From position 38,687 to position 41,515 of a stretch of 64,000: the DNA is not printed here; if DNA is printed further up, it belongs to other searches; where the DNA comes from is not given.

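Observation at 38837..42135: Low-GC two-gene islet: 4-TM KAP NTPase plus a coupled membrane-anchored partner (candidate new anti-phage system)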

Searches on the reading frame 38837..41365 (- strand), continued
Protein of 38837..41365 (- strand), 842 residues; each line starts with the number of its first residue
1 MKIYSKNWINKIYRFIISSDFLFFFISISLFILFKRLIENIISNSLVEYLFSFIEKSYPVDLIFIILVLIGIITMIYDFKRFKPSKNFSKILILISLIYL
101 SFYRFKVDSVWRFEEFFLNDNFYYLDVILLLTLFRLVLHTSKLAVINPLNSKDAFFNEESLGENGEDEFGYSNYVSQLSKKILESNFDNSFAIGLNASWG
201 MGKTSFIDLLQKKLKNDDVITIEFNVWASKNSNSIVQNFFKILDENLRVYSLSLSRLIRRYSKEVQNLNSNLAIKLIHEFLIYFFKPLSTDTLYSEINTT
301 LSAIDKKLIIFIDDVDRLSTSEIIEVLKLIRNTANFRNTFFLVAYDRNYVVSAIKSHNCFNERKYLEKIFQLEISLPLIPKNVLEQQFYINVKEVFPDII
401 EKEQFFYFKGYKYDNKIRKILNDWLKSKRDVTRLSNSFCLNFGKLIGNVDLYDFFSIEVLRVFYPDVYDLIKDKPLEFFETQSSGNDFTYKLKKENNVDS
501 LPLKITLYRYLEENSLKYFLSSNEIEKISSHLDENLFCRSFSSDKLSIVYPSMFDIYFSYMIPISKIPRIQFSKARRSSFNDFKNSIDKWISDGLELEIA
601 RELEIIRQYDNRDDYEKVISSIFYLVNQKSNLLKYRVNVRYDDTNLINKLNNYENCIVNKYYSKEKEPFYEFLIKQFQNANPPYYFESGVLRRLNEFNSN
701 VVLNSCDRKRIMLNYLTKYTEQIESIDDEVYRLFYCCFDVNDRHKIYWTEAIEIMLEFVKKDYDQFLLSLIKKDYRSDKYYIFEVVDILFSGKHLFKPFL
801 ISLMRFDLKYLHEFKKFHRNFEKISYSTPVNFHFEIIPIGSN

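Call 59: search_protein_families(library=padloc, proteins=[P0008, P0010, P0052, P0102, L045:9911-12811:+, L073:9968-12559:+], max_evalue=0.00001)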
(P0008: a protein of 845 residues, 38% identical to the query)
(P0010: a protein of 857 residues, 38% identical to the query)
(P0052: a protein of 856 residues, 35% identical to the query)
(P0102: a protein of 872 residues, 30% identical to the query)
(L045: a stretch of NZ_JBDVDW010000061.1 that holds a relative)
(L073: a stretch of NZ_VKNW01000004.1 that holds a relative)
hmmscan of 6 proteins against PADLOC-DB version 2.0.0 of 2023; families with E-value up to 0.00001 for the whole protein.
P0008 (845 aa): 4 families
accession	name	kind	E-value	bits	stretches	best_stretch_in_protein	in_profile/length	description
PDLC02361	PifA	-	6.4e-61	204.8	1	143-573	4-464/720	PifA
PDLC02210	QatA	-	4.4e-13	46.6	1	279-367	187-279/593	-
PDLC04959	PDC-S20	-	2.7e-12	45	1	154-292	17-152/464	-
PDLC02209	QatA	-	8.1e-10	35.9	1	155-219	10-74/646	-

P0010 (857 aa): 4 families
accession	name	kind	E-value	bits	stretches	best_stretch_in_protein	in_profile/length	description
PDLC02361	PifA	-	6.3e-58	194.9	1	146-513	5-397/720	PifA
PDLC04959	PDC-S20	-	2e-22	78.4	2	158-296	19-154/464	-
PDLC02210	QatA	-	2e-15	54.3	2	255-370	159-280/593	-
PDLC02209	QatA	-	2.5e-12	44.2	1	157-235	10-92/646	-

P0052 (856 aa): 4 families
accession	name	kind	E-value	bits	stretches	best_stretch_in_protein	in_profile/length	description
PDLC02361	PifA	-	2.4e-61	206.2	1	145-580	5-454/720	PifA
PDLC04959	PDC-S20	-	8.9e-18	63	2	155-289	17-148/464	-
PDLC02210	QatA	-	3.7e-17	60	2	278-412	185-319/593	-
PDLC02209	QatA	-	2.6e-14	50.8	1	153-234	7-92/646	-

P0102 (872 aa): 4 families
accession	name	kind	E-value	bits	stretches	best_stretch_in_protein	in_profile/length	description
PDLC02361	PifA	-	6.4e-57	191.6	1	166-585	7-453/720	PifA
PDLC02209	QatA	-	9.3e-18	62.2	1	171-258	6-92/646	-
PDLC02210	QatA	-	1.2e-15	55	2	172-259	6-93/593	-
PDLC04959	PDC-S20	-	1.5e-13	49.1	1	172-277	15-119/464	-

L045:9911-12811:+ (966 aa): 4 families
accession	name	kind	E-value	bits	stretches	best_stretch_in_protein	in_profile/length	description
PDLC02361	PifA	-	2.7e-47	159.8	1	181-540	7-389/720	PifA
PDLC02210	QatA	-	1.9e-15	54.4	2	200-255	18-73/593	-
PDLC02209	QatA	-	3.5e-11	40.4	1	190-254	10-72/646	-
PDLC04959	PDC-S20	-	1.1e-08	33.1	1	189-269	17-93/464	-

L073:9968-12559:+ (863 aa): 4 families
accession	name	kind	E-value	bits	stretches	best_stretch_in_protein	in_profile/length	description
PDLC02361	PifA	-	3.6e-50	169.3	2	270-465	159-346/720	PifA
PDLC02210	QatA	-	9.7e-14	48.8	1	277-366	187-280/593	-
PDLC02209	QatA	-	2e-12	44.6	1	167-222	19-76/646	-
PDLC04959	PDC-S20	-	8.1e-07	26.9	0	171-219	31-77/464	-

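Call 63: search_protein_families(library=padloc, alignment_id=A5, max_evalue=1e-10)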
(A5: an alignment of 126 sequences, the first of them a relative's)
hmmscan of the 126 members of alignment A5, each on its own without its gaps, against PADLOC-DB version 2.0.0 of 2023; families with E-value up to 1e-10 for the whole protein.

A. member 1, L009:1994-2644:- (216 aa): 0 families

B. families by the number of members that match (of 126 scanned): 149 families (the first 25 are shown)
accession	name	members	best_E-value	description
PDLC03002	Helicase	2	8.1e-80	-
PDLC03780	RT_UG5-nitrilase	1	3.3e-213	DRT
PDLC00758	Effector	1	1.4e-95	Phospholipase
PDLC03812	RTasRmuC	1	3.5e-88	DRT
PDLC03642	MTase_III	1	1.6e-81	Type III methyltransferase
PDLC03634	MTase_III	1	2.2e-74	Type III methyltransferase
PDLC00757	Effector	1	1.3e-72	Phospholipase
PDLC03641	MTase_III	1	4.4e-69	Type III methyltransferase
PDLC04753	PDC-M64B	1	3.2e-67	-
PDLC03644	MTase_III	1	1.6e-64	Type III methyltransferase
PDLC03087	Specificity_I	1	2.1e-63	Type I specificity subunit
PDLC03101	Specificity_I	1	1.6e-59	Type I specificity subunit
PDLC04790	PDC-S01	1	3.8e-52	-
PDLC03098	Specificity_I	1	1.1e-51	Type I specificity subunit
PDLC03178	Specificity_I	1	5.5e-51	Type I specificity subunit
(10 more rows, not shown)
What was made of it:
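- It counts redundant families, and the 7-10 kb control set itself contains defence genes (call 63).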

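Call 70: search_protein_families(library=pfam, proteins=[L003:4790-5977:+, L007:430-3177:+, L009:7266-9998:+, L043:3553-4320:+, L043:7145-8206:+, L045:8313-9908:+, L045:12790-14082:+, L055:13724-16798:+, L059:7772-9907:+, L082:439-1806:+], max_evalue=0.001)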
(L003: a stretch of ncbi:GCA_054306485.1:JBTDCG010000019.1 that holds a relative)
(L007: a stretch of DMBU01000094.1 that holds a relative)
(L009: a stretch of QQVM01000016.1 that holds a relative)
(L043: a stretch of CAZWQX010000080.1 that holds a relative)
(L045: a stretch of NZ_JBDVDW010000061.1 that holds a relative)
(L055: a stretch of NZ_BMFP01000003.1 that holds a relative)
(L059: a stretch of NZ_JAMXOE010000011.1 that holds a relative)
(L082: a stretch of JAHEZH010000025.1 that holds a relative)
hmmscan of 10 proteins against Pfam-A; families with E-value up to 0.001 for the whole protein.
L003:4790-5977:+ (395 aa): 1 family
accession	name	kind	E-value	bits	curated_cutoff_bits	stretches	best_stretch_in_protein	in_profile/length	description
PF14559.12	TPR_19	-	0.00092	19.9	25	0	309-352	5-48/68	Tetratricopeptide repeat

L007:430-3177:+ (915 aa): 8 families
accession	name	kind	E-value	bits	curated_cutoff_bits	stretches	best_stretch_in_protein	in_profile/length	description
PF20473.4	MmeI_Mtase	-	2.2e-93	312.6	27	1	333-593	2-258/259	MmeI, DNA-methyltransferase domain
PF20466.3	MmeI_TRD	-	2.1e-74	249.8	27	1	617-819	2-206/207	MmeI, target recognition domain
PF20464.3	MmeI_N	-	1.1e-43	150.1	27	1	11-173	2-180/181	MmeI, N-terminal domain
PF20467.3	MmeI_C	-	8.2e-28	96.9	27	1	822-903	2-83/83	MmeI, C-terminal domain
PF20465.4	MmeI_hel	-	1.4e-25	90.3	27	1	179-257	1-75/75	MmeI, helicase spacer domain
PF25120.1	DUF7814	-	5.9e-06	26.6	27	1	184-260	84-159/228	Domain of unknown function (DUF7814)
PF02384.22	N6_Mtase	-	0.0001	22.2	20.4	0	354-545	50-198/311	N-6 DNA Methylase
PF07669.17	Eco57I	-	0.00044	20.8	25.3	0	405-555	4-160/171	Eco57I restriction-modification methylase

L009:7266-9998:+ (910 aa): 7 families
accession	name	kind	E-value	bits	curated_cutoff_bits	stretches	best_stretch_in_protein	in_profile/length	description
PF20473.4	MmeI_Mtase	-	1.1e-94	316.9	27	1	333-593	2-258/259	MmeI, DNA-methyltransferase domain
PF20466.3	MmeI_TRD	-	8.3e-67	225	27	1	617-816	2-206/207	MmeI, target recognition domain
PF20464.3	MmeI_N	-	1.2e-43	150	27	1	11-173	2-180/181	MmeI, N-terminal domain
PF20467.3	MmeI_C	-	2.3e-32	111.5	27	1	819-900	2-83/83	MmeI, C-terminal domain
PF20465.4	MmeI_hel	-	4.6e-25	88.6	27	1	179-257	1-75/75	MmeI, helicase spacer domain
PF02384.22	N6_Mtase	-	9.7e-07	28.8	20.4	1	354-533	50-185/311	N-6 DNA Methylase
PF07669.17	Eco57I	-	1.4e-05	25.7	25.3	1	405-555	4-160/171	Eco57I restriction-modification methylase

L043:3553-4320:+ (255 aa): 2 families
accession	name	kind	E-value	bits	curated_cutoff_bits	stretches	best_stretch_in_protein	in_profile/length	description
PF00149.33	Metallophos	-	9.6e-14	52.7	21.5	1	1-218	1-190/191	Calcineurin-like phosphoesterase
PF12850.12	Metallophos_2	-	5.7e-05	23.6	27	1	1-219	1-119/154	Calcineurin-like phosphoesterase superfamily domain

L043:7145-8206:+ (353 aa): 0 families

L045:8313-9908:+ (531 aa): 4 families
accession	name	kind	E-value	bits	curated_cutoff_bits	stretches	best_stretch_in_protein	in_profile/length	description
PF02384.22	N6_Mtase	-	2e-94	316.8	20.4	1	167-494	3-310/311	N-6 DNA Methylase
PF12161.14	HsdM_N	-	2.4e-20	74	24.5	1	9-123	2-102/135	HsdM N-terminal domain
PF05175.20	MTS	-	1.6e-05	25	23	1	200-296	21-110/170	Methyltransferase small domain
PF07669.17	Eco57I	-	0.00025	21.6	25.3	1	281-379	71-168/171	Eco57I restriction-modification methylase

L045:12790-14082:+ (430 aa): 1 family
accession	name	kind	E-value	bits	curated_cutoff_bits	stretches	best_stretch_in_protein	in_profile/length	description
PF01420.25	Methylase_S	-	1.9e-33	116.5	22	2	225-374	1-139/168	Type I restriction modification DNA specificity domain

L055:13724-16798:+ (1024 aa): 5 families
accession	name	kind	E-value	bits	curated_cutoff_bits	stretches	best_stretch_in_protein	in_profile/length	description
PF18766.7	SWI2_SNF2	-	2.2e-70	237.2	26.7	1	262-499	1-220/221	SWI2/SNF2 ATPase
PF11867.13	T1RH-like_C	-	2.9e-67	227.8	26.8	1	679-1015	2-326/329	Type I restriction enzyme HindI endonuclease subunit-like, C-terminal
PF04313.20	HSDR_N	-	2.6e-34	119.3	25.1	1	5-199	2-192/198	Type I restriction enzyme R protein N terminus (HSDR_N)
PF22679.2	T1R_D3-like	-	4.4e-20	73.1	27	1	591-661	84-156/158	Type I restriction enzyme subunit R domain 3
PF04851.21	ResIII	-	1.1e-12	48.6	22.5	1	270-435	11-163/164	Type III restriction enzyme, res subunit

L059:7772-9907:+ (711 aa): 2 families
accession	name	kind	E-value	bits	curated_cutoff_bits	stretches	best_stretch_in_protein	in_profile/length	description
PF02518.31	HATPase_c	-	6.2e-05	23.8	26.4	1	31-98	8-64/111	Histidine kinase-, DNA gyrase B-, and HSP90-like ATPase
PF04313.20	HSDR_N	-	0.00023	21.5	25.1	0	564-627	121-175/198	Type I restriction enzyme R protein N terminus (HSDR_N)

L082:439-1806:+ (455 aa): 1 family
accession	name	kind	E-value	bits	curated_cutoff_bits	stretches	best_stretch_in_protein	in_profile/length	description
PF01420.25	Methylase_S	-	6.2e-22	79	22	2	242-420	1-164/168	Type I restriction modification DNA specificity domain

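Call 71: search_protein_families(library=pfam, proteins=[L011:9093-9932:+, L016:8694-9965:+, L025:9110-9898:+, L032:9401-9970:+, L040:9480-9932:+, L052:6880-7602:+, L061:8947-9897:+, L073:8891-9949:+, L084:8710-9957:+, L086:3784-5826:+], max_evalue=0.001)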
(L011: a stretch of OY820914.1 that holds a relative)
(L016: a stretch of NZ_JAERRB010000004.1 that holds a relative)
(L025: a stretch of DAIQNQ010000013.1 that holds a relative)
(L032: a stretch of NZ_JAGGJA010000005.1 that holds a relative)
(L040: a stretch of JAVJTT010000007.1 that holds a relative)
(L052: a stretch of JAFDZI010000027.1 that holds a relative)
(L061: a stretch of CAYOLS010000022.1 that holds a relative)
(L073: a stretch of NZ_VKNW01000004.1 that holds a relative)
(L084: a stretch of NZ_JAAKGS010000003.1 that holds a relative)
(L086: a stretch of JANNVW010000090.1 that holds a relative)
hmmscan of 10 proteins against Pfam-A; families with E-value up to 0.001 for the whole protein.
L011:9093-9932:+ (279 aa): 1 family
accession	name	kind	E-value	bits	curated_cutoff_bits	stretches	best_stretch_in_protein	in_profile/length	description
PF01844.29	HNH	-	0.00039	20.9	21.4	1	100-144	1-47/47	HNH endonuclease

L016:8694-9965:+ (423 aa): 3 families
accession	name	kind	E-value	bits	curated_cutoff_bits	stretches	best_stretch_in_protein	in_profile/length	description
PF14213.11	DUF4325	-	1.8e-06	28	23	1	365-402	24-61/64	STAS-like domain of unknown function (DUF4325)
PF02518.31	HATPase_c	-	2.4e-05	25.2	26.4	1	157-258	9-98/111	Histidine kinase-, DNA gyrase B-, and HSP90-like ATPase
PF13581.12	HATPase_c_2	-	0.00091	19.7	27.4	0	128-203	7-82/127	Histidine kinase-like ATPase domain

L025:9110-9898:+ (262 aa): 1 family
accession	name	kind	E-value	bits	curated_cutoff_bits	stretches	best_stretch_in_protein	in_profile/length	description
PF02754.22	CCG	-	1.7e-34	118.2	20.6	2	149-236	1-84/85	Cysteine-rich domain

L032:9401-9970:+ (189 aa): 0 families

L040:9480-9932:+ (150 aa): 2 families
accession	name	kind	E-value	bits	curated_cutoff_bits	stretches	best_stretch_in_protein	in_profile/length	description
PF07609.16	DUF1572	-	7.2e-06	26.3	23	1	27-146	29-148/163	Protein of unknown function (DUF1572)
PF12867.12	DinB_2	-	0.00011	23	24.8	1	37-140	27-128/128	DinB superfamily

L052:6880-7602:+ (240 aa): 0 families

L061:8947-9897:+ (316 aa): 0 families

L073:8891-9949:+ (352 aa): 2 families
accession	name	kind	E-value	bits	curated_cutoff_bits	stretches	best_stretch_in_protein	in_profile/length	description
PF04480.18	DUF559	-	2.1e-05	24.8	20.6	1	291-350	46-106/109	Protein of unknown function (DUF559)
PF18741.7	MTES_1575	-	0.00095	19.6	38.2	0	297-349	37-93/96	REase_MTES_1575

L084:8710-9957:+ (415 aa): 1 family
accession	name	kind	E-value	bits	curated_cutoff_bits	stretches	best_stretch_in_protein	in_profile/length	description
PF14082.12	SduA_C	-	1.7e-24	87.2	27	1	246-398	3-158/159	Shedu protein SduA, C-terminal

L086:3784-5826:+ (680 aa): 6 families
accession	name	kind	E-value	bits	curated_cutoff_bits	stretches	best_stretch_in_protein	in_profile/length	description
PF17757.6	UvrB_inter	-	5.7e-26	90.9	22.9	1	159-248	1-91/91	UvrB interaction domain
PF12344.14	UvrB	-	1.7e-20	73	27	1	551-591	1-41/43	Ultra-violet resistance protein B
PF00271.37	Helicase_C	-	1.3e-18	67.7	23.5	1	431-544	3-109/110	Helicase conserved C-terminal domain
PF04851.21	ResIII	-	4.7e-14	53.1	22.5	1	14-88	6-87/164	Type III restriction enzyme, res subunit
PF00270.35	DEAD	-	1.1e-05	25.7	26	1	16-82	4-71/167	DEAD/DEAH box helicase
PF02151.25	UVR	-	1.8e-05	24.8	21.5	1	642-673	4-35/36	UvrB/uvrC motif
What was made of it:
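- Repeated insertion between hsdM and hsdS/hsdR and tight coupling to MmeI-type enzymes are typical of defence cargo (calls 70, 71).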

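Call 78: search_solved_structures(query=A1, max_evalue=0.01)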
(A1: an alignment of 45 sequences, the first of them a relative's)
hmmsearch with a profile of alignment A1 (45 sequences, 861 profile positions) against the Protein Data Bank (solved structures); distinct sequences matched with E-value up to 0.01: 0.
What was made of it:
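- Tried and rejected: Sequence-level match of the family profile to any solved structure: none (call 78).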

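Call 79: search_protein_families(library=phrogs, proteins=[window:38837-41365:-, L001:2746-3747:+, L001:3982-4269:+, L001:4354-5487:+], max_evalue=0.01)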
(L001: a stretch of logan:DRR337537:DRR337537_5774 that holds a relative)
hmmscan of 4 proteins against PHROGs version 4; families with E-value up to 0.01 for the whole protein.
window:38837-41365:- (842 aa): 1 family
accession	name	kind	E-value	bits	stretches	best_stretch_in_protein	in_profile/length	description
phrog_8614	-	unknown function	1.5e-20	74.7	2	291-440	186-339/489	-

L001:2746-3747:+ (333 aa): 0 families

L001:3982-4269:+ (95 aa): 1 family
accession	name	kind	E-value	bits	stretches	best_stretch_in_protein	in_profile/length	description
phrog_11491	-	unknown function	0.00083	20.4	1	22-90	2-76/198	-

L001:4354-5487:+ (377 aa): 0 families
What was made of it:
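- Tried and rejected: PHROGs gave only one unknown-function family (call 79).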

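Call 101: find_related_loci(query=A1, collection=viral_contigs, flank=5000)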
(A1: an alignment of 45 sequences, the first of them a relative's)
Query A1 (842 aa) in viral_contigs; peptide patterns used: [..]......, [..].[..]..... (x = any residue, [..] = any of these).
340 stretches matched a pattern; 2 encode a relative of the query (tblastn E <= 1e-3); 2 distinct loci.
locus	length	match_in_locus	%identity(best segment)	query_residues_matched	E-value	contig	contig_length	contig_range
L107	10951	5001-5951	33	175-475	8e-37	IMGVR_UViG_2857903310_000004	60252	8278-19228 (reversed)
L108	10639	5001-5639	29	188-371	5e-20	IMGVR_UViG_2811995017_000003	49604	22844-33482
